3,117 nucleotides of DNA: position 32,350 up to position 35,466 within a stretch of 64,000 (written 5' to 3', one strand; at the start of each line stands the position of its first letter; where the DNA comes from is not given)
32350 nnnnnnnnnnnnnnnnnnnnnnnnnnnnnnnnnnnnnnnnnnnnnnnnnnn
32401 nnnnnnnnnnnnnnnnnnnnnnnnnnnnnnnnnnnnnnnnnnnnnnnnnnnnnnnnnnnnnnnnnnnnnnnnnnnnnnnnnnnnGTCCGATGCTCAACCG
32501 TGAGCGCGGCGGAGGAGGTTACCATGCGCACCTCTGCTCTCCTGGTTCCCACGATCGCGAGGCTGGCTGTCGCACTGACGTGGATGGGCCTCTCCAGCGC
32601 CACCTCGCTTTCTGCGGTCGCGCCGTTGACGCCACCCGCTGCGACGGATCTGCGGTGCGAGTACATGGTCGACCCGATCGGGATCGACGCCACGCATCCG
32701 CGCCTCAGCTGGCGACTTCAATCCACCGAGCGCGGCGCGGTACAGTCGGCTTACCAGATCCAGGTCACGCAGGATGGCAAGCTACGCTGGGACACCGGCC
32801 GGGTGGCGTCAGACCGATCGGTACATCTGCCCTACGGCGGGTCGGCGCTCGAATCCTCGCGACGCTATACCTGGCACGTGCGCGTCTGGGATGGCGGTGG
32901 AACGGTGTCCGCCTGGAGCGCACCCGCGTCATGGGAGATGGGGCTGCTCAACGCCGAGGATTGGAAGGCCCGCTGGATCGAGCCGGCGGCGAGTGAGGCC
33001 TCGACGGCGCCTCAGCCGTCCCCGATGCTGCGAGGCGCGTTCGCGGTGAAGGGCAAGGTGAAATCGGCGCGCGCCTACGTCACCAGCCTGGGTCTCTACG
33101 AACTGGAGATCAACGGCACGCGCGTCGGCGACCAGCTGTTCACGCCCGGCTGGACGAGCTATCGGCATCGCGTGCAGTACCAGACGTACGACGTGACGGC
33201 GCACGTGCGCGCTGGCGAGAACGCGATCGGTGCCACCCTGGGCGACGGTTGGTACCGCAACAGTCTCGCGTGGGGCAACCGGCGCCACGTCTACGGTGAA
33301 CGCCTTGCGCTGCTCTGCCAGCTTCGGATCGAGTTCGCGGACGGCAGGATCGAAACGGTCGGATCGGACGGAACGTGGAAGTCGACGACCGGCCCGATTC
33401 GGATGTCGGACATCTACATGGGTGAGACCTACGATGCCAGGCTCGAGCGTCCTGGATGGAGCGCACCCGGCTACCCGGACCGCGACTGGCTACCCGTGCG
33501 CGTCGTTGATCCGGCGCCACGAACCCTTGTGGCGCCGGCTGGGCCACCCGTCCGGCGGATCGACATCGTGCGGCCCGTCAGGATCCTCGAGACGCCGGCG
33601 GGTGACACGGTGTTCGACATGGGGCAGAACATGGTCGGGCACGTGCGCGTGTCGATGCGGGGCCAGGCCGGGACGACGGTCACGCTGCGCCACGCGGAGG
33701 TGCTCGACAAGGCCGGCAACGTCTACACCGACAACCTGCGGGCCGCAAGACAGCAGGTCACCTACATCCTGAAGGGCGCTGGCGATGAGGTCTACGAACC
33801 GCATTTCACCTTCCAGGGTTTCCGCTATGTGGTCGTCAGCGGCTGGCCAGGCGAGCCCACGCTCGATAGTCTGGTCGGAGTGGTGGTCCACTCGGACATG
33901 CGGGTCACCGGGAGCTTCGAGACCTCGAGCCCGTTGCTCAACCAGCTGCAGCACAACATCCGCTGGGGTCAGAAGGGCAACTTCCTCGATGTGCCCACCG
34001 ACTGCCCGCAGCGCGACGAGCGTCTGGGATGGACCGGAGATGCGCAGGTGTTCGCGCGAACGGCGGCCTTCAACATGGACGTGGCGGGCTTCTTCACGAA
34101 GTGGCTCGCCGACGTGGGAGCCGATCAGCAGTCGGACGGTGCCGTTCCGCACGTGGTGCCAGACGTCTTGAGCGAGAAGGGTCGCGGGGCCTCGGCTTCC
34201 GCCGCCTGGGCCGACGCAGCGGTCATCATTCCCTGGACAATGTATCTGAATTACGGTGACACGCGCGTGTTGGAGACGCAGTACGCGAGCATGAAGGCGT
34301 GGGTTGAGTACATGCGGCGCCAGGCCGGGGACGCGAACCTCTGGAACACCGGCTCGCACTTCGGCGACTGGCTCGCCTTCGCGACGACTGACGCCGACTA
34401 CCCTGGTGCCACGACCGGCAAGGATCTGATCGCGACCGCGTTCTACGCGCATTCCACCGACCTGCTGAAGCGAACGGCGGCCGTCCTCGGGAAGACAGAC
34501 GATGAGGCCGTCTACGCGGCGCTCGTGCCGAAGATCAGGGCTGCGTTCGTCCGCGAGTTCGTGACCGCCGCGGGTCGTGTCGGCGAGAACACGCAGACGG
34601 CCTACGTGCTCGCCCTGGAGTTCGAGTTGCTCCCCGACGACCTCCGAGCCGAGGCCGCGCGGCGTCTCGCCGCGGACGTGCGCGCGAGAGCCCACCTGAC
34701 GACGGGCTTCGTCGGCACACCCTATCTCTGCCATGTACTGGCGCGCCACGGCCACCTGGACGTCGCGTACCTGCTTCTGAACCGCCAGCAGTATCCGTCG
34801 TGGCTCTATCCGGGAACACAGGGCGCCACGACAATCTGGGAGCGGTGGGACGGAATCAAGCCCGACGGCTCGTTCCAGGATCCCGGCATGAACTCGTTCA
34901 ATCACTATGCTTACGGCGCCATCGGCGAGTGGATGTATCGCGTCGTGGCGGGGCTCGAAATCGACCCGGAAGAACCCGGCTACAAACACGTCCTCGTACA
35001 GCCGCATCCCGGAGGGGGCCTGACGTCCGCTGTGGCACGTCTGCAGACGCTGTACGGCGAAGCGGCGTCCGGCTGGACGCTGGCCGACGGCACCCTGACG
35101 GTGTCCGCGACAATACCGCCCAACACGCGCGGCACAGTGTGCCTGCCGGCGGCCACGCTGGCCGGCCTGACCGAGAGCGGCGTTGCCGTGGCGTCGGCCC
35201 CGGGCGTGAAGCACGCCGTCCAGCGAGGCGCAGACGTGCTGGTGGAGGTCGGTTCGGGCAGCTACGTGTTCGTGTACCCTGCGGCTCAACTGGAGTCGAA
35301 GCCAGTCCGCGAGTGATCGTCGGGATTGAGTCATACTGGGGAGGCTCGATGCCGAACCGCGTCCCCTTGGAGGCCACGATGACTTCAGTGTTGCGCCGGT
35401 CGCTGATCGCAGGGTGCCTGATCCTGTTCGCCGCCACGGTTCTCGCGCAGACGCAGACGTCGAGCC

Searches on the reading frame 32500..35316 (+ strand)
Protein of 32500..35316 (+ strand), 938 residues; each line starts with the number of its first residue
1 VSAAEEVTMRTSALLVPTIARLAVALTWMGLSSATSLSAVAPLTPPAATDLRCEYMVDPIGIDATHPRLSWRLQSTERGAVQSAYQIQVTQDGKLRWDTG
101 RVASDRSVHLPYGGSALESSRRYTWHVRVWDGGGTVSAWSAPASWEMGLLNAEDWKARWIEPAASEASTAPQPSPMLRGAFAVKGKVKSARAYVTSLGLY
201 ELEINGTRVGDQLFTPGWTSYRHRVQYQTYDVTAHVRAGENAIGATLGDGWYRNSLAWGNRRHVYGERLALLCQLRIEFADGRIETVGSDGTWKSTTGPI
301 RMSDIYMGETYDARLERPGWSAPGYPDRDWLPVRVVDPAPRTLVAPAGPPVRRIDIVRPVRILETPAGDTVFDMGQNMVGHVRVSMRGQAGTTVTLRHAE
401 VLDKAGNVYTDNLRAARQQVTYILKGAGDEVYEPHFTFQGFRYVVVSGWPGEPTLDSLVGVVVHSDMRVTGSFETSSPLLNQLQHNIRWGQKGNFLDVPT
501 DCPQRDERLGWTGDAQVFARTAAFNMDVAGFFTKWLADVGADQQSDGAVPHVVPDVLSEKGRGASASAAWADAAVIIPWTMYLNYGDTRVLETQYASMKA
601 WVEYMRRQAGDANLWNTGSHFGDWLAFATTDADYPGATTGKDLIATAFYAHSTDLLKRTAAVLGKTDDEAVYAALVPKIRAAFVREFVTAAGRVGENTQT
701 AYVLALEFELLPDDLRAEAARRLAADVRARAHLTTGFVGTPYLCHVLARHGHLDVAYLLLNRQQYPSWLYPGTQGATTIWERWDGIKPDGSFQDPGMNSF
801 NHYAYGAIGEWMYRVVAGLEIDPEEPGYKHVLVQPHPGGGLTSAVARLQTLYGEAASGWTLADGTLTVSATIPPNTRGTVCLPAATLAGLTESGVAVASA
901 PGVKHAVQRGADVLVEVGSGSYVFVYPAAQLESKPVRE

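Call 40: search_protein_families(library=pfam, proteins=[window:32500-35316:+], max_evalue=0.00001)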
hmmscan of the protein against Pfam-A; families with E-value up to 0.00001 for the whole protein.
window:32500-35316:+ (938 aa): 5 families
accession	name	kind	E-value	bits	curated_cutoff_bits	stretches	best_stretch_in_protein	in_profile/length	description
PF17389.8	Bac_rhamnosid6H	-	1.6e-128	429.2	24.5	1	470-816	3-339/339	Bacterial alpha-L-rhamnosidase 6 hairpin glycosidase domain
PF08531.16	Bac_rhamnosid_N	-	1.7e-65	220.5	25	1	186-354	2-171/172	Alpha-L-rhamnosidase N-terminal domain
PF25788.1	Ig_Rha78A_N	-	1.4e-42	144.7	27.4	1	49-151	2-105/105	Rha78A-like, N-terminal immunoglobulin domain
PF05592.18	Bac_rhamnosid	-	2.4e-34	117.7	22.2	1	365-464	3-102/102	Bacterial alpha-L-rhamnosidase concanavalin-like domain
PF17390.7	Bac_rhamnosid_C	-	8.8e-20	70.7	22.1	1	821-892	2-73/78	Bacterial alpha-L-rhamnosidase C-terminal domain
